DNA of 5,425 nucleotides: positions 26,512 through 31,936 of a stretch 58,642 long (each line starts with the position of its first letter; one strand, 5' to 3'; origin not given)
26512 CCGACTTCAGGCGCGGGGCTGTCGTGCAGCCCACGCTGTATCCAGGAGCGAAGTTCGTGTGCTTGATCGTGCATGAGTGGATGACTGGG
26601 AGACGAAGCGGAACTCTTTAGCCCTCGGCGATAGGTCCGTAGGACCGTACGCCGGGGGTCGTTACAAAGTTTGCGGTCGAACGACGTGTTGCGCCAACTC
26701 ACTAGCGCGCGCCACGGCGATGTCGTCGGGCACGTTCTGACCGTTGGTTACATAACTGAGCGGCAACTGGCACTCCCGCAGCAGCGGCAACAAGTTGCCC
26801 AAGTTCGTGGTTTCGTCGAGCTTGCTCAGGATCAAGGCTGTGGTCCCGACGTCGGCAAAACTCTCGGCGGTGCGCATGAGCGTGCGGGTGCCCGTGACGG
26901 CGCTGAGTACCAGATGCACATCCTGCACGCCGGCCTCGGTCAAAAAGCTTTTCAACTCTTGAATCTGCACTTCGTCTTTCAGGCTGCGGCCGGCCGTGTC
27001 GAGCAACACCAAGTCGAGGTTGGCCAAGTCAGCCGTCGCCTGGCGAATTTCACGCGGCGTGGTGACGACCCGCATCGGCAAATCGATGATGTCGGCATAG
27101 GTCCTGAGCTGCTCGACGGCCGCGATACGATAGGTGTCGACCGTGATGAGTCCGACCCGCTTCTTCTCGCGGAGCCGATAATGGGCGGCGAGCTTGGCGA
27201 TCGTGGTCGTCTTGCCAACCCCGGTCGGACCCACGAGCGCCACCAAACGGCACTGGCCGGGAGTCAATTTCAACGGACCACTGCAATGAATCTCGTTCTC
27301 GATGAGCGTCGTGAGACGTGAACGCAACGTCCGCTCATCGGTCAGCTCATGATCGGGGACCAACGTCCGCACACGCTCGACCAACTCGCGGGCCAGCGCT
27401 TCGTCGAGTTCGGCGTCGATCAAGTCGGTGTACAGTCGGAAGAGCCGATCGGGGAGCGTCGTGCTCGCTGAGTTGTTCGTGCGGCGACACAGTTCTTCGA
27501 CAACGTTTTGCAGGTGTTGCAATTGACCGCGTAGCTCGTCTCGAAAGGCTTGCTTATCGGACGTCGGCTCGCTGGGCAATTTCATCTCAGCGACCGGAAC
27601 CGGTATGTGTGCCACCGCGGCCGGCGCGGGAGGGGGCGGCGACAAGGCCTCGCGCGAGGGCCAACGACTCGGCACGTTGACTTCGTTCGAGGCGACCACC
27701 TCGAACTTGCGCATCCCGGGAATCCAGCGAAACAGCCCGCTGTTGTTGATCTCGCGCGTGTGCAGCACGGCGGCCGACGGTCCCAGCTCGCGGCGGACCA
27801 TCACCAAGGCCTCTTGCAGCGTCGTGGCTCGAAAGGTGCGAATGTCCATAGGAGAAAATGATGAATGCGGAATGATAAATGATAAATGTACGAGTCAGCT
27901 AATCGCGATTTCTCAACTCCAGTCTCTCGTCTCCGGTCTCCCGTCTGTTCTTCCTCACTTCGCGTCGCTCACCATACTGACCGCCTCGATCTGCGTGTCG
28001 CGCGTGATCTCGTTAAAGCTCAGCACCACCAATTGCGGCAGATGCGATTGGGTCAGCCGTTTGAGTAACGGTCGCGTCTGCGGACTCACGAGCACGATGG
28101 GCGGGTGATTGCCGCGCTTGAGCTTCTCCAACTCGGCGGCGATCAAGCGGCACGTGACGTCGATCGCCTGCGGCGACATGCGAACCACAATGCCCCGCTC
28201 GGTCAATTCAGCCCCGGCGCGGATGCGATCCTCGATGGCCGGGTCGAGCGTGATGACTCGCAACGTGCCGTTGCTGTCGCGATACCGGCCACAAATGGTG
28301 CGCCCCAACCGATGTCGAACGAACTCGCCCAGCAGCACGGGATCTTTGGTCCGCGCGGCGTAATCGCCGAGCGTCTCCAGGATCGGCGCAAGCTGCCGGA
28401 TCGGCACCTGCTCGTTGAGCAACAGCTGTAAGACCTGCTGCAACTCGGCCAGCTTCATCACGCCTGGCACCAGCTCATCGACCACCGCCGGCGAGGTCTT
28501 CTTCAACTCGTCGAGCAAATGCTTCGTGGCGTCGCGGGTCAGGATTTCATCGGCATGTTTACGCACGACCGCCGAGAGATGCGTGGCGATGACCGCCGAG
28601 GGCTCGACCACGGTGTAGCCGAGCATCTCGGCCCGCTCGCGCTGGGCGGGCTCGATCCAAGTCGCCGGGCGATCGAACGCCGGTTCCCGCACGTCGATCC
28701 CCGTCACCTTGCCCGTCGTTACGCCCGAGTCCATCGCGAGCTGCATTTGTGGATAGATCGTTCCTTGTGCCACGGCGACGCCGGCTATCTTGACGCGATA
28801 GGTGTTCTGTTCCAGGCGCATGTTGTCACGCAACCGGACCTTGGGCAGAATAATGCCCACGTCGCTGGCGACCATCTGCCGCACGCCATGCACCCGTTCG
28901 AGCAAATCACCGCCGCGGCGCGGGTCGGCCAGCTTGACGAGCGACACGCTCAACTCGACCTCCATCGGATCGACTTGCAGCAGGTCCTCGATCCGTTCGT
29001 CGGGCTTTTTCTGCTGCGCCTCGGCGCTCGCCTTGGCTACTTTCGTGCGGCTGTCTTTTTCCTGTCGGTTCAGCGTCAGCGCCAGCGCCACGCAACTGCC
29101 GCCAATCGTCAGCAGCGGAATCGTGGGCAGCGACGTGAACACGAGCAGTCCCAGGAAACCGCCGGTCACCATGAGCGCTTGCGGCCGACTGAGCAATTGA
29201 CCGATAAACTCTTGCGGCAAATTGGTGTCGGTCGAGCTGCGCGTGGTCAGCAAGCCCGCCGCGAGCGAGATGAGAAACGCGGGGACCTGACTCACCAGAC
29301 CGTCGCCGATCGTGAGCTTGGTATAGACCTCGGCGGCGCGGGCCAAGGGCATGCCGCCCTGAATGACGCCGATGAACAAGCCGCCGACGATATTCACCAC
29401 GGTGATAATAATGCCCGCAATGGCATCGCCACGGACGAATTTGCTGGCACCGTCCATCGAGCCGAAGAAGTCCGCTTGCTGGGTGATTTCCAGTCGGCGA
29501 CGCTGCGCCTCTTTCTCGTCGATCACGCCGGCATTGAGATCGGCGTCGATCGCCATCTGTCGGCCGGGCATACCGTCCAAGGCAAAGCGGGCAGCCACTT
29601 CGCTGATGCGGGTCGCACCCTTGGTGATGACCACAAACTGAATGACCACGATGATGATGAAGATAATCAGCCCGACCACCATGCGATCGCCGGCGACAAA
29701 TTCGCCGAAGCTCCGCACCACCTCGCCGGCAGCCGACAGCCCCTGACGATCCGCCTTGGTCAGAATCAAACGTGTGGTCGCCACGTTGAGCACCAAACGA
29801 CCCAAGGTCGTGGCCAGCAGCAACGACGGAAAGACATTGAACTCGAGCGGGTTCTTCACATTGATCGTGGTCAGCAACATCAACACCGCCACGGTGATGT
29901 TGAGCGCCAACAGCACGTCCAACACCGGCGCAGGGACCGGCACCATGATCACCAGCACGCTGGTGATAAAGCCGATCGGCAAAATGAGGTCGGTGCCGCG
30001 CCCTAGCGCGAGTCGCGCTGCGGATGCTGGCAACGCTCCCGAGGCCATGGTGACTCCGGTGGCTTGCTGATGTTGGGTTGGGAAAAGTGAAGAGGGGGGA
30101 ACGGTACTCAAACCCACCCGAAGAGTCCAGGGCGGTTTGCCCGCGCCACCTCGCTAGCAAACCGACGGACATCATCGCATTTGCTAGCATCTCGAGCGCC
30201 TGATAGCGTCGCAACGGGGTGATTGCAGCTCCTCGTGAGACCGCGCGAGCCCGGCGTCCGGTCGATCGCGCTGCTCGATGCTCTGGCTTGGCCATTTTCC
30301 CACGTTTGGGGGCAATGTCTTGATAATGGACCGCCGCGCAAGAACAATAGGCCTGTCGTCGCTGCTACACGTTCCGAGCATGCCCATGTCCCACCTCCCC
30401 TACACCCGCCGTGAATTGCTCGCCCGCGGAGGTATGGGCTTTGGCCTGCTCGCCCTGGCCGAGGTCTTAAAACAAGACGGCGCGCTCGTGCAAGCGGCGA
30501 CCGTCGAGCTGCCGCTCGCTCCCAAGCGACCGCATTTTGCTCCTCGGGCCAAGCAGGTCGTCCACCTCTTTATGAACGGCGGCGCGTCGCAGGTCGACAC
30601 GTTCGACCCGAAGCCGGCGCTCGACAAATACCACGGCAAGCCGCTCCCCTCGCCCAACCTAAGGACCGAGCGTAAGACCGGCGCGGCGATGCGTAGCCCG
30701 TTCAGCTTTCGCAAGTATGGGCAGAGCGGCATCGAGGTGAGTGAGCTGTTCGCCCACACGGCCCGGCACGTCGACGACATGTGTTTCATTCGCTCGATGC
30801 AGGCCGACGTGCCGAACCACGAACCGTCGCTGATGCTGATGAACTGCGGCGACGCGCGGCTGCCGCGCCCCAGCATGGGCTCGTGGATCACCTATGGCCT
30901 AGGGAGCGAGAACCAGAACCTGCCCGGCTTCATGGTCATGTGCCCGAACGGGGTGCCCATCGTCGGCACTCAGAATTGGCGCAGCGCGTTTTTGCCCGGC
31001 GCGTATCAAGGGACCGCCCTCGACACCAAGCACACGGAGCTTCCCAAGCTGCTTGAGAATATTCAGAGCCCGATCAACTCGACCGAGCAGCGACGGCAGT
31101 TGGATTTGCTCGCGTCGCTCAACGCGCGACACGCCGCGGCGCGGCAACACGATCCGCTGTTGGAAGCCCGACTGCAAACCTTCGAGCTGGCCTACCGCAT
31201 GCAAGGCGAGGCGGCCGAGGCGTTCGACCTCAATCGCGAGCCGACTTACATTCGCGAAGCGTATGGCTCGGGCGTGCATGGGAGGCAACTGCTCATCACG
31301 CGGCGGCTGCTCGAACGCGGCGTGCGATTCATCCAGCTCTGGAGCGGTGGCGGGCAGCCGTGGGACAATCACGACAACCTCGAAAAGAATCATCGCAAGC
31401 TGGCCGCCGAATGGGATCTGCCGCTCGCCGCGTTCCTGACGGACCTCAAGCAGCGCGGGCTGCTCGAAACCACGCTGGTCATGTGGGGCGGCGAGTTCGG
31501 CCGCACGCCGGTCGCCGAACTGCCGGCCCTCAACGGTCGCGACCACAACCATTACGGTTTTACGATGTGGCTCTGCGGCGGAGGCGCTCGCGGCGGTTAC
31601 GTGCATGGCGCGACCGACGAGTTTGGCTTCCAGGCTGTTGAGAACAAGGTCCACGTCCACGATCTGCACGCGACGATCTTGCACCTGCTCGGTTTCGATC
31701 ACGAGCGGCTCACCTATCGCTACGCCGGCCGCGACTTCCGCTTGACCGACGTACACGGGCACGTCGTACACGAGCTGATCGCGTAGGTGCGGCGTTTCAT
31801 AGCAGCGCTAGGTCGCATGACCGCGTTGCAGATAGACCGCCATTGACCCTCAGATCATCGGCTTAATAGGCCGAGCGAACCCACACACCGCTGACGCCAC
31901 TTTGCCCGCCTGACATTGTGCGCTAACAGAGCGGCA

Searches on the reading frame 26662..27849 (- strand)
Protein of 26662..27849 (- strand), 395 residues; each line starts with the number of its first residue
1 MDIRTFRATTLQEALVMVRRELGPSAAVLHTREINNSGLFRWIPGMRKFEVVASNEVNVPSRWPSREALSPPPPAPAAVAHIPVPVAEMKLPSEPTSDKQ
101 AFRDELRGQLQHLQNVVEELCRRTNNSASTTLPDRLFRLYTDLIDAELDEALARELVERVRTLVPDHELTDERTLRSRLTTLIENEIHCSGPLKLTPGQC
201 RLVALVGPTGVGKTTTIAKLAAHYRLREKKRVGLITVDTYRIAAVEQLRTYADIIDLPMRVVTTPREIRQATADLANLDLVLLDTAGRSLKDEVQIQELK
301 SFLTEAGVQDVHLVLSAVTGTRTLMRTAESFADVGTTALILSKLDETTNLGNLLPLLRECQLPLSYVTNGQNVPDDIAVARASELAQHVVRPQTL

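Call 60: search_protein_families(library=pfam, proteins=[window:26662-27849:-], max_evalue=0.0001)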
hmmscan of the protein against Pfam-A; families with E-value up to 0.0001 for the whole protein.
window:26662-27849:- (395 aa): 2 families
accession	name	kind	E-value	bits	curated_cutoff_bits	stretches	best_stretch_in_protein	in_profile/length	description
PF00448.28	SRP54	-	3.7e-43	147.9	22.7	1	202-389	3-194/196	SRP54-type protein, GTPase domain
PF13401.12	AAA_22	-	0.0001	23.1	27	0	199-316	4-121/130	AAA domain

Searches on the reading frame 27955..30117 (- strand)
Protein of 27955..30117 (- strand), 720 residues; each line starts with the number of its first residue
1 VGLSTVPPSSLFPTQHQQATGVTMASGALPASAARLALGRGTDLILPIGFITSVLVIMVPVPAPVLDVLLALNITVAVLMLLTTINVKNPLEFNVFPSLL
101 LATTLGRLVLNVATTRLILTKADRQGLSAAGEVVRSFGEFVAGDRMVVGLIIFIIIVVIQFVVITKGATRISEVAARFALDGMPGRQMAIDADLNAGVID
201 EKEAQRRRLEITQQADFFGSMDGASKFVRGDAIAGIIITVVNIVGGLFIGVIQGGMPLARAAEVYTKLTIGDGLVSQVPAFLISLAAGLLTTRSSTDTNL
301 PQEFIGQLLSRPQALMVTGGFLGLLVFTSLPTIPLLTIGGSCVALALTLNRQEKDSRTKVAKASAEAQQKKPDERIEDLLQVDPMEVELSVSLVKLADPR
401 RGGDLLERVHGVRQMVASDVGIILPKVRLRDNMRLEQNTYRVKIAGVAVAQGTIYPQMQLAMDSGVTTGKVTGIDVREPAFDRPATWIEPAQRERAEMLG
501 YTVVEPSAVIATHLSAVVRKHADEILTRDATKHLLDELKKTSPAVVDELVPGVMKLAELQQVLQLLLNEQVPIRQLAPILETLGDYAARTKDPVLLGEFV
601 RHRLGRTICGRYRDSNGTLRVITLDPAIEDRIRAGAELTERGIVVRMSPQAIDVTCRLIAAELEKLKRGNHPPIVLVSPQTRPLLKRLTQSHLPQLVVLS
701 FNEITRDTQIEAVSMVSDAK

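Call 60: search_protein_families(library=pfam, proteins=[window:27955-30117:-], max_evalue=0.0001)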
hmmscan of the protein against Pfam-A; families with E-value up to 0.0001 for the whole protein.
window:27955-30117:- (720 aa): 1 family
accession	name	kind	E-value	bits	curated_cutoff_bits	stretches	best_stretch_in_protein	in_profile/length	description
PF00771.25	FHIPEP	-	2.3e-250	833.1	29.1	1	54-708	2-656/657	FHIPEP family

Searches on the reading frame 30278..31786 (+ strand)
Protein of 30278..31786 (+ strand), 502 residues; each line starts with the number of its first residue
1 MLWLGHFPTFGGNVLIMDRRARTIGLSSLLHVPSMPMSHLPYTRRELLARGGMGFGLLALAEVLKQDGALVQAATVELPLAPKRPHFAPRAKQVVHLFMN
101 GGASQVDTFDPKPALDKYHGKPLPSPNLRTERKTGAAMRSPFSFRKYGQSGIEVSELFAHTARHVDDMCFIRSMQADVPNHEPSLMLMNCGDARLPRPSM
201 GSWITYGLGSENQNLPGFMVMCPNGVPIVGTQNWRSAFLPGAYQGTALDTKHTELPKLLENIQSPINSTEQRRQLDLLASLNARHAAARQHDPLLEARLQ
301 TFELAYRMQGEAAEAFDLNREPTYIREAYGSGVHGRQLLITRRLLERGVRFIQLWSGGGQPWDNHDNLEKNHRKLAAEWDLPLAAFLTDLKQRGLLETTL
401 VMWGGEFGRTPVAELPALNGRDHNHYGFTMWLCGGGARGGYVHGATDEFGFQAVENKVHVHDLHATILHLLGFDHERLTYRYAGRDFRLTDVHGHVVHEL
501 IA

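Call 60: search_protein_families(library=pfam, proteins=[window:30278-31786:+], max_evalue=0.0001)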
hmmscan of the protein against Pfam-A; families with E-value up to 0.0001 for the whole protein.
window:30278-31786:+ (502 aa): 1 family
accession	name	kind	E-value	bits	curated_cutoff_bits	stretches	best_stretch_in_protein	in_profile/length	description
PF07394.17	DUF1501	-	1.8e-149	498.6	27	1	91-501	1-390/390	Protein of unknown function (DUF1501)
